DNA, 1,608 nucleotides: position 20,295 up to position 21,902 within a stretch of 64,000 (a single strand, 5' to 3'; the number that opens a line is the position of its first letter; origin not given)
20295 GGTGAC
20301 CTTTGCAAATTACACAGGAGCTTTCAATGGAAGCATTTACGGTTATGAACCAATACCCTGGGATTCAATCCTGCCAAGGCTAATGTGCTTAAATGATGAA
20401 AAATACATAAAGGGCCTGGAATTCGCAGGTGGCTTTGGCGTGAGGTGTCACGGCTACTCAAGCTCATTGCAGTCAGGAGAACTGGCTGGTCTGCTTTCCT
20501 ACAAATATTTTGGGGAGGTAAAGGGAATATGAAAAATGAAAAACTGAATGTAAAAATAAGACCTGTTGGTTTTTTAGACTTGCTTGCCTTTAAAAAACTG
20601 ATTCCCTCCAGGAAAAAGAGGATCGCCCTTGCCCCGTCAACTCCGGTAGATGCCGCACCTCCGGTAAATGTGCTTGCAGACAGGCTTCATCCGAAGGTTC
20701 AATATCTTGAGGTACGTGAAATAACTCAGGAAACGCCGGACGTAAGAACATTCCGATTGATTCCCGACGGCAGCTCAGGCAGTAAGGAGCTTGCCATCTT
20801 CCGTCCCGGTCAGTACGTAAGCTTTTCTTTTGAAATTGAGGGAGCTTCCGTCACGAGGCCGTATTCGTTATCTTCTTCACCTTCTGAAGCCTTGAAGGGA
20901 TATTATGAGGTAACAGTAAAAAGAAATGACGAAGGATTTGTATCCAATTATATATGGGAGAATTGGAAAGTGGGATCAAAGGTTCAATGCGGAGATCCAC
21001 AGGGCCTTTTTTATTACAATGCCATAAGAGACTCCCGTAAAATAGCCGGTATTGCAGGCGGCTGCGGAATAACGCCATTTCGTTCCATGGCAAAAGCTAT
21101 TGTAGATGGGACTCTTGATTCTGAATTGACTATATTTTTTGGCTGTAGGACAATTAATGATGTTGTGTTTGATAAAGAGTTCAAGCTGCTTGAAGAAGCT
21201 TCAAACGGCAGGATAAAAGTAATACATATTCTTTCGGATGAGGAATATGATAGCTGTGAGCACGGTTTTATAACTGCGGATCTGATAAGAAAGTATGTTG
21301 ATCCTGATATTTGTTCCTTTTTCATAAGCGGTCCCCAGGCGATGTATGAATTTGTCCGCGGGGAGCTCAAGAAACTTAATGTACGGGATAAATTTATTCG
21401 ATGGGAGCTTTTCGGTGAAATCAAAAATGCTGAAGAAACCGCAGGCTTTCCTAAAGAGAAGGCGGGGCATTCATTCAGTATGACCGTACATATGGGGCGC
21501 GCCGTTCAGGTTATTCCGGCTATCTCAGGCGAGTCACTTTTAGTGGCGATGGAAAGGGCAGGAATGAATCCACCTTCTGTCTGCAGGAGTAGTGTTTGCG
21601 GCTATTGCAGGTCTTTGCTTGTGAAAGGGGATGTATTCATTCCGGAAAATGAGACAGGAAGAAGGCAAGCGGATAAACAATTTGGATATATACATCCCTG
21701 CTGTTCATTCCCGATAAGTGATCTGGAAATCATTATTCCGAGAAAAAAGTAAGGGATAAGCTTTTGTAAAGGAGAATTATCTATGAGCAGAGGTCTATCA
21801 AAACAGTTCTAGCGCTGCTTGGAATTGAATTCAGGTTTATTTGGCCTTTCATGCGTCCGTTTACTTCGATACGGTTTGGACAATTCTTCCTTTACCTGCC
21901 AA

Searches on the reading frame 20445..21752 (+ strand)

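Call 75: search_protein_families(library=pfam, proteins=[window:20445-21752:+], max_evalue=0.0001)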
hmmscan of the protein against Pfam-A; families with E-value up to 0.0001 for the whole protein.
window:20445-21752:+ (435 aa): 3 families
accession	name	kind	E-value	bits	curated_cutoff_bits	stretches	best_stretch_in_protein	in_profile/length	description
PF00175.26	NAD_binding_1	-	1.1e-16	61.9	22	1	203-305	2-108/109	Oxidoreductase NAD-binding domain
PF00970.30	FAD_binding_6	-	2.1e-12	47.7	21.1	1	89-191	3-99/99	Oxidoreductase FAD-binding domain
PF00111.32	Fer2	-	1e-08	35.4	21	1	357-423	10-76/77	2Fe-2S iron-sulfur cluster binding domain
